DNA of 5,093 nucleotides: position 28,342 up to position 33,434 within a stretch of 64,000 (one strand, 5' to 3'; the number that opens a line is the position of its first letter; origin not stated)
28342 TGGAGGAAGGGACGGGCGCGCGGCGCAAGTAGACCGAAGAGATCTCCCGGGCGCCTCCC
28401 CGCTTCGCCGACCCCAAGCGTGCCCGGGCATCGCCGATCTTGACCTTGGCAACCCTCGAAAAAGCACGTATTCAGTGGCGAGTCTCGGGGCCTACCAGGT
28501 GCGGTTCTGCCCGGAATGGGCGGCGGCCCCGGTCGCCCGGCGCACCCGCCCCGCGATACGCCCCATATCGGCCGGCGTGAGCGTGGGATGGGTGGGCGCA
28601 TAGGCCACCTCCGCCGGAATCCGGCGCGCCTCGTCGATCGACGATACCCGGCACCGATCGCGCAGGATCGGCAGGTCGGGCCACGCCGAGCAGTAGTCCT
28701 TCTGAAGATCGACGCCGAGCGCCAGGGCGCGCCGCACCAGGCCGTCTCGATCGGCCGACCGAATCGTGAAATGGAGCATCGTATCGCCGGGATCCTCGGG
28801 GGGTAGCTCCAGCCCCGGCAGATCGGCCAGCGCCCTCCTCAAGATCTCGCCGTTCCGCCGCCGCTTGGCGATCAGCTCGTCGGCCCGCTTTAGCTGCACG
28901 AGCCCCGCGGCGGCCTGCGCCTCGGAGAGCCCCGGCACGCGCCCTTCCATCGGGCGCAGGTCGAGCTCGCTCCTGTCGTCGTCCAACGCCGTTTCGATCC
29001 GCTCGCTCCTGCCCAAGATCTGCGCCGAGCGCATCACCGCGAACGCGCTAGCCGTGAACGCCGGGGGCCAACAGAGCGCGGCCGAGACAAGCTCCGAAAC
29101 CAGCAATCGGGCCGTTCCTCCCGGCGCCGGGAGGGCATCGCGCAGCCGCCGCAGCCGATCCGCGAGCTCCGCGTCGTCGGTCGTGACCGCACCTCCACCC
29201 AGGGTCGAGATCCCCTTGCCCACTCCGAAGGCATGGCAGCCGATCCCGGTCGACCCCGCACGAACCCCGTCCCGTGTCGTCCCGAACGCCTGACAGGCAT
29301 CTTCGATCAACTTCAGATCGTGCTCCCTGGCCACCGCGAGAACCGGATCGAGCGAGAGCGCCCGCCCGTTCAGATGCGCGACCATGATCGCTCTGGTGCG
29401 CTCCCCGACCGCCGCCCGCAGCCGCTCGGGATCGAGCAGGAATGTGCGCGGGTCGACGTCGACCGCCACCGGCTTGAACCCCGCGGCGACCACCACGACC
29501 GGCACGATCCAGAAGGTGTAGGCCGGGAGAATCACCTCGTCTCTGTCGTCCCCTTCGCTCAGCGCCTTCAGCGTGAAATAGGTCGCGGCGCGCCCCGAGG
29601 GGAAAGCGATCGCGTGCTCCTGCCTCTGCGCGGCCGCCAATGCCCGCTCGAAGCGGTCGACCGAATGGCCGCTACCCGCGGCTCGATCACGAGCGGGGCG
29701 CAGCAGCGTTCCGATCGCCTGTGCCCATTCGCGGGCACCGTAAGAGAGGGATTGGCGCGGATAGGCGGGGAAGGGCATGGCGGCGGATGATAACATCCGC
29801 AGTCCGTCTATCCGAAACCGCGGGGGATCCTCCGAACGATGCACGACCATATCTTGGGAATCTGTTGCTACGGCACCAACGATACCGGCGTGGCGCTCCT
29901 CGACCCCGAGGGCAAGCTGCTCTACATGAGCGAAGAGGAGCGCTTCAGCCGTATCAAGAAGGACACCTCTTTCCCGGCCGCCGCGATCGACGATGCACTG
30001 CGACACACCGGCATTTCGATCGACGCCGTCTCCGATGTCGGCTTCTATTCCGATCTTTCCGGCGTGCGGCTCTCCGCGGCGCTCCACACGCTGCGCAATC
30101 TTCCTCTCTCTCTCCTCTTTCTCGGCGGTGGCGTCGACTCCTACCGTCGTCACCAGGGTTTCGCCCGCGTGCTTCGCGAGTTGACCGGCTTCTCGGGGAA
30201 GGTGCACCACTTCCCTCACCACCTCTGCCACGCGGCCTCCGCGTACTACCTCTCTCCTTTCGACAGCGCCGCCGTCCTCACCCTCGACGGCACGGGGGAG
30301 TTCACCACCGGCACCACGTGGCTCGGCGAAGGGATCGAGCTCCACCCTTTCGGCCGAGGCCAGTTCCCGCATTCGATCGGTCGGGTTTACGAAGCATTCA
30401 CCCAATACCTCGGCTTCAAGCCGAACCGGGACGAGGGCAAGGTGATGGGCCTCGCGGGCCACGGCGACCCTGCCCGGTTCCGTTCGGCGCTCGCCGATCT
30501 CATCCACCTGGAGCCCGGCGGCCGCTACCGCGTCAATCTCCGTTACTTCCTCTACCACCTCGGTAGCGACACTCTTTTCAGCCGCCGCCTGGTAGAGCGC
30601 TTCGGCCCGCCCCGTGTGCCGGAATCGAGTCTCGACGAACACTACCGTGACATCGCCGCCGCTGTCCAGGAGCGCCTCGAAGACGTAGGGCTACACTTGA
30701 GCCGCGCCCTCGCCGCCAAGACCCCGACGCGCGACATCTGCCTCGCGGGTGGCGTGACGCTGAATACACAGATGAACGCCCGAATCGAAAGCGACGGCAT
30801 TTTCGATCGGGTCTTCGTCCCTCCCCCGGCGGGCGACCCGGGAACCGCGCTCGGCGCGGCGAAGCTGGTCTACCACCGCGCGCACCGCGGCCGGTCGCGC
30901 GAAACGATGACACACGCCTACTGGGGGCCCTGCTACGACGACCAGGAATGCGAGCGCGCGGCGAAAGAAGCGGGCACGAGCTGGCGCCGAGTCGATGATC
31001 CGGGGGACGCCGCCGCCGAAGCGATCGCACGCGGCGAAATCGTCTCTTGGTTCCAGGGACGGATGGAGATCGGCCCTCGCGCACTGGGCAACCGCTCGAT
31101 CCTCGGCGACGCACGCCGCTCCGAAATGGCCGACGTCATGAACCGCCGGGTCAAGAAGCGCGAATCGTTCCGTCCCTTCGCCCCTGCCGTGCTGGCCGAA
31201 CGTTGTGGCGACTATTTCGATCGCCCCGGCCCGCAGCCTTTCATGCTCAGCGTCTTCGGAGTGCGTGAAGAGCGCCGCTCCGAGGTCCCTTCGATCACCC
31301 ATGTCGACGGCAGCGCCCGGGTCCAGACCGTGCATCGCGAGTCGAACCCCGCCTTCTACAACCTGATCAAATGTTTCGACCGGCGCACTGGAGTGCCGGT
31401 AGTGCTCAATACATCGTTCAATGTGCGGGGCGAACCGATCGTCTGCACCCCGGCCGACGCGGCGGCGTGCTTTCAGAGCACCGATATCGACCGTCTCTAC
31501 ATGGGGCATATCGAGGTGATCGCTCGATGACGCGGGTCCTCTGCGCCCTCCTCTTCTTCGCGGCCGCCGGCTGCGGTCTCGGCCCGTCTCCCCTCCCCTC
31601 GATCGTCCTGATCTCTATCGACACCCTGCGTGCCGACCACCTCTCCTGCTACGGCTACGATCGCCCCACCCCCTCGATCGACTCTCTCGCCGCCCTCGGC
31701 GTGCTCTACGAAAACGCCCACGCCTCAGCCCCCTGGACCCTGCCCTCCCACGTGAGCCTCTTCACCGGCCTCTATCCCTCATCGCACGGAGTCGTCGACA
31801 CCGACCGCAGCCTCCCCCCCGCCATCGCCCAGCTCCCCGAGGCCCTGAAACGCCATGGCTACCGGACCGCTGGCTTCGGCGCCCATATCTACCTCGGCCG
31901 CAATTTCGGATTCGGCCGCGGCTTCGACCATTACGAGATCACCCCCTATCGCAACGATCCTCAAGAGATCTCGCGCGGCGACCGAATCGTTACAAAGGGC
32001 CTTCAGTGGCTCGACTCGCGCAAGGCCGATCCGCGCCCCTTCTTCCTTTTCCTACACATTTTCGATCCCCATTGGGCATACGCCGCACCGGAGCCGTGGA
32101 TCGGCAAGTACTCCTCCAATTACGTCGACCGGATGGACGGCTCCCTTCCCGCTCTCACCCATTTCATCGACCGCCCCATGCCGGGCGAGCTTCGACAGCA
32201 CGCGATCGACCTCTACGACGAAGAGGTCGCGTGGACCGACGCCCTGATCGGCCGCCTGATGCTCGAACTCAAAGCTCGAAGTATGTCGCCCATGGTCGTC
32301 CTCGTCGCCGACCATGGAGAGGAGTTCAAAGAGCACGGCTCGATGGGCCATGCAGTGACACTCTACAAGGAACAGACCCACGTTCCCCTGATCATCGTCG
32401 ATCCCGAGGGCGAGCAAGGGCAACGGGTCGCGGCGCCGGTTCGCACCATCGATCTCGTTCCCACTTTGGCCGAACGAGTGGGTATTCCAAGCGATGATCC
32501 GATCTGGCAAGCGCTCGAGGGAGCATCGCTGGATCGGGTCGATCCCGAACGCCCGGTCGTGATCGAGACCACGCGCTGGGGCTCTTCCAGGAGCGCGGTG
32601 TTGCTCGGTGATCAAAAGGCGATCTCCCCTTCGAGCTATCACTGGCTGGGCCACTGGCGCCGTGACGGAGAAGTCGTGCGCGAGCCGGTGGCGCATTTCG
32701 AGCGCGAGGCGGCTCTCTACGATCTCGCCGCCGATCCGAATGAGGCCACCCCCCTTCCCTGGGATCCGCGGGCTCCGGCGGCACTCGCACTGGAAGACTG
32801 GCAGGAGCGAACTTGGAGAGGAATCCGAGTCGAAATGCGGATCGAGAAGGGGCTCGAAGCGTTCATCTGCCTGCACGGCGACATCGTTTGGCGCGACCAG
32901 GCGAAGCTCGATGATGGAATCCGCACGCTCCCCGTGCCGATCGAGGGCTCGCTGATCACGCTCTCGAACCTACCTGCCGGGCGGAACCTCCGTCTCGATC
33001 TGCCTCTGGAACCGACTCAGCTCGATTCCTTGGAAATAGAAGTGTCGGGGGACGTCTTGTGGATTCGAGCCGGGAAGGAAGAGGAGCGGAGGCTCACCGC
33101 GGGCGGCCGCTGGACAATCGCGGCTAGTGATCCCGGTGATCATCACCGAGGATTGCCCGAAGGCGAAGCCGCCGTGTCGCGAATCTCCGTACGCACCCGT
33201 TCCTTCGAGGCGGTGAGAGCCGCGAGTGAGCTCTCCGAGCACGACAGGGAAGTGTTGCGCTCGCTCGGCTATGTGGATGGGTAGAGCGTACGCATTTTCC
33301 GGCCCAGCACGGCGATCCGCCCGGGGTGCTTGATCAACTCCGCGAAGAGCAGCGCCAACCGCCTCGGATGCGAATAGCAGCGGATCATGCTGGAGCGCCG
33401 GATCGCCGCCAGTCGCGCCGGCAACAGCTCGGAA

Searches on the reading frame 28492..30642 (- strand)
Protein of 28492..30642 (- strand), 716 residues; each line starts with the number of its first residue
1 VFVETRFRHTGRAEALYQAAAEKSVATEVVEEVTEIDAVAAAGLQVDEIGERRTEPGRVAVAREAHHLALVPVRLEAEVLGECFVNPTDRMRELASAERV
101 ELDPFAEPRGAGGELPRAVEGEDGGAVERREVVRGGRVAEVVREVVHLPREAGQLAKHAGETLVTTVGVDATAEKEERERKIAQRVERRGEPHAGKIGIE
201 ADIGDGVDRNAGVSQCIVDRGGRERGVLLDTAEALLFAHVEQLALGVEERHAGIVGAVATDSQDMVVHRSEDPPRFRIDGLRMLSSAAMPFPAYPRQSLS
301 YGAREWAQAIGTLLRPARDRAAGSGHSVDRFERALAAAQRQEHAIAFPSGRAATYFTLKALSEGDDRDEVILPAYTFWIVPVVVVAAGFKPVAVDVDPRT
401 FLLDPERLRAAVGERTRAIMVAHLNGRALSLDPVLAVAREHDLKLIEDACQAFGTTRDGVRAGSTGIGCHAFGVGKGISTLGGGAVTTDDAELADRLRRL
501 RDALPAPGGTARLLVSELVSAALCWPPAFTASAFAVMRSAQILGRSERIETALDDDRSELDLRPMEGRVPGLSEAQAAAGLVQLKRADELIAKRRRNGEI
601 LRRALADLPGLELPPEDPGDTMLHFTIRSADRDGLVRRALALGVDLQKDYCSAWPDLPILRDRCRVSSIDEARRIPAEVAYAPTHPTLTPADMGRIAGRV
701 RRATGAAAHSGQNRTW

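Call 39: search_protein_families(library=ncbifam, proteins=[window:28492-30642:-], max_evalue=0.00001)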
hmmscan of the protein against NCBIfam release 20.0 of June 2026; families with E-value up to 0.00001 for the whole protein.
window:28492-30642:- (716 aa): 10 families
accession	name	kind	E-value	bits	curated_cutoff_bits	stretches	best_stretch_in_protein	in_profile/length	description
TIGR04427.1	PLP_DesI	equivalog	2.7e-38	132.1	650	1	324-502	50-226/390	dTDP-4-dehydro-6-deoxyglucose aminotransferase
TIGR03588.1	PseC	equivalog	1.9e-37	129.1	423.5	1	321-502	25-212/380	UDP-4-amino-4,6-dideoxy-N-acetyl-beta-L-altrosamine transaminase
NF008658.2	PRK11658.1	equivalog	3.6e-34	118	631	1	325-501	32-207/379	UDP-4-amino-4-deoxy-L-arabinose aminotransferase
NF011936.0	PRK15407.1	equivalog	1.9e-33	115.9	423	1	319-502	58-249/440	lipopolysaccharide biosynthesis protein RfbH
TIGR04181.1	NHT_00031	hypoth_equivalog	1.1e-31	110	420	1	323-500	27-220/359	LegC family aminotransferase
NF008687.0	PRK11706.1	equivalog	7.8e-29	100.6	375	1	319-502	24-207/375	dTDP-4-amino-4,6-dideoxygalactose transaminase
TIGR02379.1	ECA_wecE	subfamily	1.2e-23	83.5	434.85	1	319-501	24-207/376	dTDP-4-amino-4,6-dideoxy-D-glucose transaminase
NF005871.0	PRK07811.1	equivalog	1.3e-07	30.5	513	1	313-504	48-238/389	cystathionine gamma-synthase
NF004770.0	PRK06108.1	subfamily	5.1e-07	28.8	422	1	332-449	87-210/396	pyridoxal phosphate-dependent aminotransferase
NF006488.0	PRK08912.1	equivalog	2.7e-06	26.5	498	1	365-454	109-192/387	aminotransferase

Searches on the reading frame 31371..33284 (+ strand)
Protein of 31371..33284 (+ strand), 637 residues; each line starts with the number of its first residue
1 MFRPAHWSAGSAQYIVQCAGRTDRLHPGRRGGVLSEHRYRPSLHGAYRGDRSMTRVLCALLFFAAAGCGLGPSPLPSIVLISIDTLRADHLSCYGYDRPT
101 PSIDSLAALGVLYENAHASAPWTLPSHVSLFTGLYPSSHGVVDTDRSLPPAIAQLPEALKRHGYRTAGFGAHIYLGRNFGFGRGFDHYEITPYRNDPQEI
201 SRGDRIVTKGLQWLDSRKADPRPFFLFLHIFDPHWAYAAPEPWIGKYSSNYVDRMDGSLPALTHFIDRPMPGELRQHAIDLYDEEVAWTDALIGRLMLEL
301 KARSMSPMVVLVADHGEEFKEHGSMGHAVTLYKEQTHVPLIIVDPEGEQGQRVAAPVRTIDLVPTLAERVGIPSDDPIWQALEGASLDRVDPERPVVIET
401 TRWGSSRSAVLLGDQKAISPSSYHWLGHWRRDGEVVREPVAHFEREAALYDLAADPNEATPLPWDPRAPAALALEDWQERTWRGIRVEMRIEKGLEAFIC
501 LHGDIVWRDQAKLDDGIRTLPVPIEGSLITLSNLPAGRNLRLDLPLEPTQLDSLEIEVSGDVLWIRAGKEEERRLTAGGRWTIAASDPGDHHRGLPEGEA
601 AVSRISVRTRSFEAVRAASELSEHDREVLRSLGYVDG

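Call 39: search_protein_families(library=ncbifam, proteins=[window:31371-33284:+], max_evalue=0.00001)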
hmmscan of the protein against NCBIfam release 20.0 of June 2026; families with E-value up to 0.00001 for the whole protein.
window:31371-33284:+ (637 aa): 7 families
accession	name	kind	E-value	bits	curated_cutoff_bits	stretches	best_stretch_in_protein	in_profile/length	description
NF010322.0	PRK13759.1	equivalog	3.4e-33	114.9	481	2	76-177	7-111/486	arylsulfatase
TIGR03417.1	chol_sulfatase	equivalog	1.5e-26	93.4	433.45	2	216-472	177-429/500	choline-sulfatase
NF045661.1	HdlasePehA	equivalog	2.1e-22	79.4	900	2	78-168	5-96/506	phosphoric/sulfuric ester hydrolase PehA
NF052527.1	Mn_arylsulf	exception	2.2e-18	66.4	850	1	76-181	2-112/479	manganese-dependent arylsulfatase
NF038075.1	fam_STM4013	hypoth_equivalog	2.2e-10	40.5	250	1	77-330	9-247/261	STM4013/SEN3800 family hydrolase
NF007160.0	PRK09598.1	equivalog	4.6e-07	28.5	561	0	277-348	401-475/523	phosphoethanolamine--lipid A transferase EptA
NF028537.1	P_eth_NH2_trans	domain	2.5e-06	26.3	500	0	276-350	407-486/527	phosphoethanolamine--lipid A transferase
